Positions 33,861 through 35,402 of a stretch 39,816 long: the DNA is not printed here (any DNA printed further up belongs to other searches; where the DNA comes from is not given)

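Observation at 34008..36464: CheA-type kinase fused to its own transmembrane sensor and lacking P2 and P5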

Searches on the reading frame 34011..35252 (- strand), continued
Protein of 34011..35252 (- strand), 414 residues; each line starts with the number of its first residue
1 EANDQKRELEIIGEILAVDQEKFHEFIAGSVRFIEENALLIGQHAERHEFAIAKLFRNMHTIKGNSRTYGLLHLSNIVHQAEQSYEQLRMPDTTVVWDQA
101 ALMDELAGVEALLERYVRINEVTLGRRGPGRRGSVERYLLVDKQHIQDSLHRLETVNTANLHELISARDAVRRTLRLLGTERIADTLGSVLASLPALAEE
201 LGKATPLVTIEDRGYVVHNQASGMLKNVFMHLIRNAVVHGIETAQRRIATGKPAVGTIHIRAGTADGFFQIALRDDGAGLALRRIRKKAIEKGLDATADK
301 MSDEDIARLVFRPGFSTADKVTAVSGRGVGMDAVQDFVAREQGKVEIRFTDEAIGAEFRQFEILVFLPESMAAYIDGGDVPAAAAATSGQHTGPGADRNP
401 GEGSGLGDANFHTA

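Call 77: search_protein_families(library=pfam, proteins=[P0124, P0275, P0122, P0128, P0129, P0136, P0145], max_evalue=0.001)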
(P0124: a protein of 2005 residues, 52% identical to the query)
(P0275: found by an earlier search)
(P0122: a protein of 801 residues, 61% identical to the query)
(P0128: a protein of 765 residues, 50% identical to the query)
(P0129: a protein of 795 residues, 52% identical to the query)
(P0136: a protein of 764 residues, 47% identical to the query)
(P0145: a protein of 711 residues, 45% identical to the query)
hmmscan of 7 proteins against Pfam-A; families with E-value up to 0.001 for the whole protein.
P0124 (2005 aa): 7 families
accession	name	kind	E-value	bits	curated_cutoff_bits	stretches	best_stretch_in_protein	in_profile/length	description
PF00069.31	Pkinase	-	4.2e-25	89.1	31.7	1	54-262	43-254/263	Protein kinase domain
PF07714.23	PK_Tyr_Ser-Thr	-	9.2e-15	55.1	23.1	1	44-259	33-248/258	Protein tyrosine and serine/threonine kinase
PF13191.12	AAA_16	-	1.3e-13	52.2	32.6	1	303-488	3-167/167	AAA ATPase domain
PF02518.31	HATPase_c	-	8.1e-10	39.6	26.4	1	1829-1951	6-93/111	Histidine kinase-, DNA gyrase B-, and HSP90-like ATPase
PF01590.32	GAF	-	9.1e-10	39.6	22.4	1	1309-1448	5-133/133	GAF domain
PF01627.28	Hpt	-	5.4e-06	27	24.6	1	1637-1709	5-77/84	Hpt domain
PF13185.12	GAF_2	-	1.9e-05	25.3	28.6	1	1313-1448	11-135/136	GAF domain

P0275 (957 aa): 4 families
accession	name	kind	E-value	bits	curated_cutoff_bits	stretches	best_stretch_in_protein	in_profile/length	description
PF02518.31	HATPase_c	-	2.2e-10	41.4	26.4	1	788-911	6-94/111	Histidine kinase-, DNA gyrase B-, and HSP90-like ATPase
PF01627.28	Hpt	-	2.1e-08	34.7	24.6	1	605-663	21-70/84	Hpt domain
PF07695.17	7TMR-DISM_7TM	-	1.6e-06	28.6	29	1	207-389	12-200/205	7TM diverse intracellular signalling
PF10225.14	NEMP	-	0.00041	20.5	28.7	1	256-407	35-190/249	NEMP family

P0122 (801 aa): 5 families
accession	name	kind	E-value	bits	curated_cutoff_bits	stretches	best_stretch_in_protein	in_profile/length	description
PF00672.30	HAMP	-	6.9e-11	42.7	25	1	230-282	1-52/53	HAMP domain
PF01627.28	Hpt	-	8.4e-09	36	24.6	1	457-529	5-76/84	Hpt domain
PF02203.21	TarH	-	1.1e-08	35.6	25.2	1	11-129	3-120/177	Tar ligand binding domain homologue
PF02518.31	HATPase_c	-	5.3e-08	33.7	26.4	1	649-771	6-93/111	Histidine kinase-, DNA gyrase B-, and HSP90-like ATPase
PF12729.13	4HB_MCP_1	-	2.3e-07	31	27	1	13-142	2-127/181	Four helix bundle sensory module for signal transduction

P0128 (765 aa): 2 families
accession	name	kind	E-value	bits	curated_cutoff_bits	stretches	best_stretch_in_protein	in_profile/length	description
PF02518.31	HATPase_c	-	2.5e-08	34.8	26.4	1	613-735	6-93/111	Histidine kinase-, DNA gyrase B-, and HSP90-like ATPase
PF01627.28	Hpt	-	1.2e-07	32.3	24.6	1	413-497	4-74/84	Hpt domain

P0129 (795 aa): 3 families
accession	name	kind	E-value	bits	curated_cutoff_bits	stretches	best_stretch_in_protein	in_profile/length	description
PF12729.13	4HB_MCP_1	-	3e-13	50.2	27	1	6-185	1-174/181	Four helix bundle sensory module for signal transduction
PF02518.31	HATPase_c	-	4e-08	34.1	26.4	1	641-773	4-100/111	Histidine kinase-, DNA gyrase B-, and HSP90-like ATPase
PF01627.28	Hpt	-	5.9e-08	33.3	24.6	1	446-523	6-78/84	Hpt domain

P0136 (764 aa): 3 families
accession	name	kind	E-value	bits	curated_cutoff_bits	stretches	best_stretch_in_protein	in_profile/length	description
PF01627.28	Hpt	-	6.7e-12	45.9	24.6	1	399-483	6-83/84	Hpt domain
PF02518.31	HATPase_c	-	1.1e-07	32.8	26.4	1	597-740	6-108/111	Histidine kinase-, DNA gyrase B-, and HSP90-like ATPase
PF07695.17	7TMR-DISM_7TM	-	1.4e-05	25.5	29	1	18-204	13-200/205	7TM diverse intracellular signalling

P0145 (711 aa): 4 families
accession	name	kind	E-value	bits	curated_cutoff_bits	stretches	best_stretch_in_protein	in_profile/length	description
PF01590.32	GAF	-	1e-09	39.4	22.4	1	23-161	5-133/133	GAF domain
PF02518.31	HATPase_c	-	2e-09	38.3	26.4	1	541-674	5-100/111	Histidine kinase-, DNA gyrase B-, and HSP90-like ATPase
PF01627.28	Hpt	-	3.7e-09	37.2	24.6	1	343-428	5-83/84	Hpt domain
PF13185.12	GAF_2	-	5.9e-07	30.2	28.6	1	19-161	3-135/136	GAF domain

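Call 82: find_related_loci(query=A2, collection=metagenome_contigs, flank=7000)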
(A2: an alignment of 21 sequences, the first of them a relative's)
Query A2 (711 aa) in metagenome_contigs; peptide patterns used: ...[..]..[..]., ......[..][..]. (x = any residue, [..] = any of these).
600 stretches matched a pattern (row limit reached: there are more); 564 encode a relative of the query (tblastn E <= 1e-3); the best 80 are kept; 80 distinct loci.
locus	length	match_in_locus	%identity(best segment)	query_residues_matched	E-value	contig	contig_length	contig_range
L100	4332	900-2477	53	168-694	0e+0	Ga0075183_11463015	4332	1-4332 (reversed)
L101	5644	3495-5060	52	168-689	0e+0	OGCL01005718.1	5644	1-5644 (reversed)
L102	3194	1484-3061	50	169-689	0e+0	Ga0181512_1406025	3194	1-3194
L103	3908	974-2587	48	156-697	2e-170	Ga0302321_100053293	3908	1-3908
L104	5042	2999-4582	49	167-689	4e-163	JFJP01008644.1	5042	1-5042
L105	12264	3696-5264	48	167-688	6e-157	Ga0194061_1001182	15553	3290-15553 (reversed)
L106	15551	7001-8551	47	181-696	4e-155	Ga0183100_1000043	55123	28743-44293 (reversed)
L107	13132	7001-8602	45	146-689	5e-151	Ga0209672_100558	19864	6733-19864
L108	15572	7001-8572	46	173-691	3e-150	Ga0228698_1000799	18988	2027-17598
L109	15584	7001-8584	47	167-689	5e-150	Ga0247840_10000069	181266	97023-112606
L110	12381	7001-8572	47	167-689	1e-149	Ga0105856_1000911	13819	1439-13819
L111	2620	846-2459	45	146-689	9e-159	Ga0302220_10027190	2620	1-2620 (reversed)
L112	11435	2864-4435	46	167-689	2e-147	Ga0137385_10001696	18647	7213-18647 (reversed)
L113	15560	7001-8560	47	167-685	7e-158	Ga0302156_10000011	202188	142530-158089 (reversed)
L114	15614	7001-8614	45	146-689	2e-145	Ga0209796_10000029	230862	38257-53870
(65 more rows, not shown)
